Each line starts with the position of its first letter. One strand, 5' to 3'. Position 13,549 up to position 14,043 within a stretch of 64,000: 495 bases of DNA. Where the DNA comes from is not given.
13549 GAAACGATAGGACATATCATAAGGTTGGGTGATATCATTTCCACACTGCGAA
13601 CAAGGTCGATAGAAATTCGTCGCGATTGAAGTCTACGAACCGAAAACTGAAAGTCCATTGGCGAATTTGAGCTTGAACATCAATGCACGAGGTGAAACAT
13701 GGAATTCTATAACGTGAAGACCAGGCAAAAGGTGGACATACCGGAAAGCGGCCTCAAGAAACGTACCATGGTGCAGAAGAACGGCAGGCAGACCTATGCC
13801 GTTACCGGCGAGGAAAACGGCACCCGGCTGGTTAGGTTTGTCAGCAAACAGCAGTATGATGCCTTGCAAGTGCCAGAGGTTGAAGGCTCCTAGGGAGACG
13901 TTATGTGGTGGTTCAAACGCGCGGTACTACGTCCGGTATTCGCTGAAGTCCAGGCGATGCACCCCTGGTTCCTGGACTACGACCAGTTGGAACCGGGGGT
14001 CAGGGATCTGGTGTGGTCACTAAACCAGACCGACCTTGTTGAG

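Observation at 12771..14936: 224-bp direct duplication of the SDR gene 3' end brackets a 1.7-kb lower-G+C insertion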

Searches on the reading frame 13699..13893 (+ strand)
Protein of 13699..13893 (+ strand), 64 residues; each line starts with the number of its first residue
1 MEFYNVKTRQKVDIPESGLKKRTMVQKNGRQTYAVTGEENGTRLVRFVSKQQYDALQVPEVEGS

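Call 6: search_protein_families(library=pfam, proteins=[window:13699-13893:+], max_evalue=0.01)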
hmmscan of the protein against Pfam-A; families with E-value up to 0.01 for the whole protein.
window:13699-13893:+ (64 aa): 0 families

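Call 7: search_protein_families(library=phrogs, proteins=[window:13699-13893:+], max_evalue=0.1)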
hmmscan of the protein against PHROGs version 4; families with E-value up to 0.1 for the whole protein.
window:13699-13893:+ (64 aa): 0 families

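Call 8: search_protein_families(library=ncbifam, proteins=[window:13699-13893:+], max_evalue=0.1)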
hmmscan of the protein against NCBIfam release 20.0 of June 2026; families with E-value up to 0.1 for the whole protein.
window:13699-13893:+ (64 aa): 0 families

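Call 74: search_solved_structures(query=window:13699-13890:+, max_evalue=5)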
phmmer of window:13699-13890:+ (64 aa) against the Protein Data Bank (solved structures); distinct sequences matched with E-value up to 5: 0.
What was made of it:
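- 13699..13893 (+): ORF1, 64 aa, first gene of the conserved operon, function unknown. No Pfam, NCBIfam or PDB match (calls 6, 8, 74).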

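Call 77: search_protein_families(library=padloc, proteins=[window:13699-13890:+], max_evalue=0.1)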
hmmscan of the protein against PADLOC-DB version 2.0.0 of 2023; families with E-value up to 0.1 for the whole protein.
window:13699-13890:+ (64 aa): 1 family
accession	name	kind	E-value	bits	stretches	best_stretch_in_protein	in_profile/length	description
PDLC00566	JetA3|JetA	-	0.022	11.7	1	2-57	112-164/503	Unknown function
